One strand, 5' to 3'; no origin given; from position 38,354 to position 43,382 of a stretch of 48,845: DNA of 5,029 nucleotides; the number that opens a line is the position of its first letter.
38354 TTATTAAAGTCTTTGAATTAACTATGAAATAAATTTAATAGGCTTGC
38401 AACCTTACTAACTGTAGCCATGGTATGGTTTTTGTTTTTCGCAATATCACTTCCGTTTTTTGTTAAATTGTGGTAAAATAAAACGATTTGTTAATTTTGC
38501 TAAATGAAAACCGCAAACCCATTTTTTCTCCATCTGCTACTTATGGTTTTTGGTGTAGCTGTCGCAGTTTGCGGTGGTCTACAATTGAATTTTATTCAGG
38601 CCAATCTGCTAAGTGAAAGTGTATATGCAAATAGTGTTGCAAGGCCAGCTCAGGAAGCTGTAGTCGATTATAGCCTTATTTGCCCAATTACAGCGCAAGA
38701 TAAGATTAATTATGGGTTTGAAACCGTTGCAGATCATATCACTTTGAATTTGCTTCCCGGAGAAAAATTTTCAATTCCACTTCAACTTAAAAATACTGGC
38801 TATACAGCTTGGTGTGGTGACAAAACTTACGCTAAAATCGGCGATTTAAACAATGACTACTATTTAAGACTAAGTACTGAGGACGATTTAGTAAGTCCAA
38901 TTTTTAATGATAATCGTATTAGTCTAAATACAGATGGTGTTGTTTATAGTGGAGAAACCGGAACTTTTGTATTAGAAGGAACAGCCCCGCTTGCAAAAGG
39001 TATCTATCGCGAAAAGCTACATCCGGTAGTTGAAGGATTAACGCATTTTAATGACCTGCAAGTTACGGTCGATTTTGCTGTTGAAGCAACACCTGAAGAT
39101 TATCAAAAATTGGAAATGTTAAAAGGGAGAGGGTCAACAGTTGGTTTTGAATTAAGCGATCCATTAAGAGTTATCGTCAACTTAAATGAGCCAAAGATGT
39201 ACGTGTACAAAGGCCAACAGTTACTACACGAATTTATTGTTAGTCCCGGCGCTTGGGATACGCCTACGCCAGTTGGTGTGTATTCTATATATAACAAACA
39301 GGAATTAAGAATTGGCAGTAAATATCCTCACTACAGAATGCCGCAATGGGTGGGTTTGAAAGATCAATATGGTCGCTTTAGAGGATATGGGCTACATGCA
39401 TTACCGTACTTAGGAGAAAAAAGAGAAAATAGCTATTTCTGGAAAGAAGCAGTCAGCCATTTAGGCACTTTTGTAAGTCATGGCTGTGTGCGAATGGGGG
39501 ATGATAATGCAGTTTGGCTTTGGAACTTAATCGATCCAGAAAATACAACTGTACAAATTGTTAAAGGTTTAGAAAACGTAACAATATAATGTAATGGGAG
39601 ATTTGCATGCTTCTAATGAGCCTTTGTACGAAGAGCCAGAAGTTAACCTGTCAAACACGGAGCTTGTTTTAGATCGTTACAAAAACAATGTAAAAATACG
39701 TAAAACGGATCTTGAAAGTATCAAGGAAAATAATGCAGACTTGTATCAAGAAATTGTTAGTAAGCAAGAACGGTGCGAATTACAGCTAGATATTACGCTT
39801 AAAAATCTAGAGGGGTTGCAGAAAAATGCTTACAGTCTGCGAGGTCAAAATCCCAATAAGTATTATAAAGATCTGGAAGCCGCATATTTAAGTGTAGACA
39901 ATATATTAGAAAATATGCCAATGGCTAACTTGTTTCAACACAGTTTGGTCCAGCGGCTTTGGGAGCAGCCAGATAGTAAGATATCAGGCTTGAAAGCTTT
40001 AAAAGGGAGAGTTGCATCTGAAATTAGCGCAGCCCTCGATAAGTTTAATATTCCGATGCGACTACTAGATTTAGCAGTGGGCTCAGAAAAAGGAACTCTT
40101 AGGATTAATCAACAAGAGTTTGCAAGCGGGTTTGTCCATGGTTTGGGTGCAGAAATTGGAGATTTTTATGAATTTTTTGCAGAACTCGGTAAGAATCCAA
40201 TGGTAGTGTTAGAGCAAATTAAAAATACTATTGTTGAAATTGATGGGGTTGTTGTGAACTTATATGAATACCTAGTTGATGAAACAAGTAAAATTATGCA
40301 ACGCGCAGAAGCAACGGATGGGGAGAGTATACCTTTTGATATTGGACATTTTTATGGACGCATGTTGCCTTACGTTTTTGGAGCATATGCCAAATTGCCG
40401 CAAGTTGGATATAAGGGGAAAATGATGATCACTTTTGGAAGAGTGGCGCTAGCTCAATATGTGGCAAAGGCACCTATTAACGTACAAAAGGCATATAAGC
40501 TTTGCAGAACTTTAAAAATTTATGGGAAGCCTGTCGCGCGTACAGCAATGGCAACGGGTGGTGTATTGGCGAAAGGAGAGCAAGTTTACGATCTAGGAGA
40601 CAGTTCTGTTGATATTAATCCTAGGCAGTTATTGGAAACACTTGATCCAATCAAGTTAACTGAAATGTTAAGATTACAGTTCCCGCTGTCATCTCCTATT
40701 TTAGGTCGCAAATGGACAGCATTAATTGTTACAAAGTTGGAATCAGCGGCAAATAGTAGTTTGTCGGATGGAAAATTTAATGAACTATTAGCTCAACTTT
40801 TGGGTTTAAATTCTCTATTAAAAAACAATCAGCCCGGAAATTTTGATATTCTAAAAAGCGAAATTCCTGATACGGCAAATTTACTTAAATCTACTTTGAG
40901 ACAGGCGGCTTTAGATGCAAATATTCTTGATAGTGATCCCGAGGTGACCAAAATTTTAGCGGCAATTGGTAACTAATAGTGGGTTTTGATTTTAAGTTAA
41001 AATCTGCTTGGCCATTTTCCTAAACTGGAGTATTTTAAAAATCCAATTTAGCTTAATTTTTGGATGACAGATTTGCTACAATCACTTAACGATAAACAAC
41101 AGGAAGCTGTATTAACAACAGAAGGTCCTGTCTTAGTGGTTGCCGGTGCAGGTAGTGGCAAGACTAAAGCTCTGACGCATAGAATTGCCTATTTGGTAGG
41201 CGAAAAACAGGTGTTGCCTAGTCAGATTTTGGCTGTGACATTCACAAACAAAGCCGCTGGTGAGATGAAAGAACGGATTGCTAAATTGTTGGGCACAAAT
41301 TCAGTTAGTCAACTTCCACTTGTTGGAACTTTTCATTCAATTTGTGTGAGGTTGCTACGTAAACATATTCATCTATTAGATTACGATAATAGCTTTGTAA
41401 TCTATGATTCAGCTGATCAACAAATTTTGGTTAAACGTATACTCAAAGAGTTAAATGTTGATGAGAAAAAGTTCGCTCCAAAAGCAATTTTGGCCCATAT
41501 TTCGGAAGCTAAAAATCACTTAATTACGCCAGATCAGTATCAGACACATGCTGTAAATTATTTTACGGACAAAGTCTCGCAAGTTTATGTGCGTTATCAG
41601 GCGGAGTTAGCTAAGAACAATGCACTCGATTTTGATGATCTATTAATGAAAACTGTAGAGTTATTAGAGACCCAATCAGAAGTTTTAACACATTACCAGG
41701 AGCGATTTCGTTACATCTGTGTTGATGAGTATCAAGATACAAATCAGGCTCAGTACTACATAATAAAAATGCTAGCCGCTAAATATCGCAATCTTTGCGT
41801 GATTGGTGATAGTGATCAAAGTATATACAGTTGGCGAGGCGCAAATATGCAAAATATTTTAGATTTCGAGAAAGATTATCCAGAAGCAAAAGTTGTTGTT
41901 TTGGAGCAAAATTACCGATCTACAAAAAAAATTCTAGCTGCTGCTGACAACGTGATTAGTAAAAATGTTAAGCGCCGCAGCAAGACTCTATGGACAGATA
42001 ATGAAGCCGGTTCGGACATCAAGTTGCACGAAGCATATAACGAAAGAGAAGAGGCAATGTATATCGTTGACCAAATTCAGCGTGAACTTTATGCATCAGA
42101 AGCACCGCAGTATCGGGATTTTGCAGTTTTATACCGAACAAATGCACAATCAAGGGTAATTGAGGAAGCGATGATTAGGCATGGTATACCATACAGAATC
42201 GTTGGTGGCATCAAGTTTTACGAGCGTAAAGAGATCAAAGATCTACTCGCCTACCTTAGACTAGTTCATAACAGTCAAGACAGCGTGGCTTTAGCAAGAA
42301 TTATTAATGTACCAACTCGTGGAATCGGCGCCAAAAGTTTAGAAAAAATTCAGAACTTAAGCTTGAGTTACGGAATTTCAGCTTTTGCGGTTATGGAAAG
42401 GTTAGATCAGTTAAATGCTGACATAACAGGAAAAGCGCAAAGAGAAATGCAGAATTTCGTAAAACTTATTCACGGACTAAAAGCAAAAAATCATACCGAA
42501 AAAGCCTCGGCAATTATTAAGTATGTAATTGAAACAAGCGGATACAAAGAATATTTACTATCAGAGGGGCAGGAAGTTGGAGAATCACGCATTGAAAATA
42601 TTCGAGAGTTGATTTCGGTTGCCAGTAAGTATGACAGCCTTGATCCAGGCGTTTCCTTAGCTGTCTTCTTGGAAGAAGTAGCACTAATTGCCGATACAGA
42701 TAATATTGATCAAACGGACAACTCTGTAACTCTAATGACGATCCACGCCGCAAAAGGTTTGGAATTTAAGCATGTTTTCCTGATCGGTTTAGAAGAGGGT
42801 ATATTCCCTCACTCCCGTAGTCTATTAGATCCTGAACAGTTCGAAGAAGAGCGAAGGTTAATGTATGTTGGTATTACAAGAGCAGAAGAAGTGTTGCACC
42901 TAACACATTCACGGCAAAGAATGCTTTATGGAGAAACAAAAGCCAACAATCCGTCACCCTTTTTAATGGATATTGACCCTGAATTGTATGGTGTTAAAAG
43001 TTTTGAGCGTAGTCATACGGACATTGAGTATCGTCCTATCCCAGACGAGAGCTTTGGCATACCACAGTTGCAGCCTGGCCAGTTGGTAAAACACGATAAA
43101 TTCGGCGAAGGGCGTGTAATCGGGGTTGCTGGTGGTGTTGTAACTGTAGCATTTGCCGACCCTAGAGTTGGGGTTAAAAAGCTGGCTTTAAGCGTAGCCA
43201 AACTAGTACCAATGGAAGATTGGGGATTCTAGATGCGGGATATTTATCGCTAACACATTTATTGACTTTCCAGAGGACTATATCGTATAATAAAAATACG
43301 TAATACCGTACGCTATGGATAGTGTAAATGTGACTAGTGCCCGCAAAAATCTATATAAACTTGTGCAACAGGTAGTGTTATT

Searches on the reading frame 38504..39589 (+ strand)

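Call 35: search_protein_families(library=pfam, proteins=[window:38504-39589:+], max_evalue=0.001)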
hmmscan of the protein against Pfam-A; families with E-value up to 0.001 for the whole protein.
window:38504-39589:+ (361 aa): 1 family
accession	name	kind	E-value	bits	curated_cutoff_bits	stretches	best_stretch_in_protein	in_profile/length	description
PF03734.19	YkuD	-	9.3e-20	72.1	23.4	1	222-352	3-146/146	L,D-transpeptidase catalytic domain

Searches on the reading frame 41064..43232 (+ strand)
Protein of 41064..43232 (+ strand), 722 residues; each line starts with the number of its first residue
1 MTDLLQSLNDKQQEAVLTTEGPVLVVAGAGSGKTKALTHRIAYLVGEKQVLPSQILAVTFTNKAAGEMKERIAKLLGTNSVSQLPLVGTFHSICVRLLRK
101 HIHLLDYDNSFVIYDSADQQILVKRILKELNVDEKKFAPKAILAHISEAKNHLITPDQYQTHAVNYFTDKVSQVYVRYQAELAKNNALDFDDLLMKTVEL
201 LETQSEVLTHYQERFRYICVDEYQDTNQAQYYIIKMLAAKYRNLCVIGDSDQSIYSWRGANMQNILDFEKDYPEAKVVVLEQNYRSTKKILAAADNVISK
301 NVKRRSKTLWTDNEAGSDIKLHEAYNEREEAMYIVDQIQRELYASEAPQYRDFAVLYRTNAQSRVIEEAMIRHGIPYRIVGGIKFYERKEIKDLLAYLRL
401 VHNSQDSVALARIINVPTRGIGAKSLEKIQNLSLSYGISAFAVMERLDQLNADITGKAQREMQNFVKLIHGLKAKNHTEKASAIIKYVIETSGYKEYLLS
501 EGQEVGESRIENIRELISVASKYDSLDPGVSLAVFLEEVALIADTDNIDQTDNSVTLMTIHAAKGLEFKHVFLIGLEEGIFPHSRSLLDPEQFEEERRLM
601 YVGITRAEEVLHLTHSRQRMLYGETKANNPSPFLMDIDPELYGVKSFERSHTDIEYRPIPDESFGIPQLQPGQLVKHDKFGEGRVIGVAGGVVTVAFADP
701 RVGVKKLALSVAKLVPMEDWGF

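Call 35: search_protein_families(library=pfam, proteins=[window:41064-43232:+], max_evalue=0.001)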
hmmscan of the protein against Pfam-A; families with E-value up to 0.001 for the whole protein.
window:41064-43232:+ (722 aa): 7 families
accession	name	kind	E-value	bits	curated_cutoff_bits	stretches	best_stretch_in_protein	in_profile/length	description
PF00580.27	UvrD-helicase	-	7.2e-97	324.7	23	1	8-273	1-271/271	UvrD/REP helicase N-terminal domain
PF13361.12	UvrD_C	-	6e-81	273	25.6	1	278-617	1-349/350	UvrD-like helicase C-terminal domain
PF13245.12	AAA_19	-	3.1e-23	82.9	25.1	1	12-256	1-132/134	AAA domain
PF13538.12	UvrD_C_2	-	1.1e-09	38.5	27.4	1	555-613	2-51/52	UvrD-like helicase C-terminal domain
PF01443.25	Viral_helicase1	-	4.7e-06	27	21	0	539-613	162-226/228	Viral superfamily 1 RNA helicase core domain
PF13604.12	AAA_30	-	7.3e-06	26.3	27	0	8-73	2-67/191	AAA domain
PF13086.12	AAA_11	-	4.6e-05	23.8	27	1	8-230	2-229/257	AAA domain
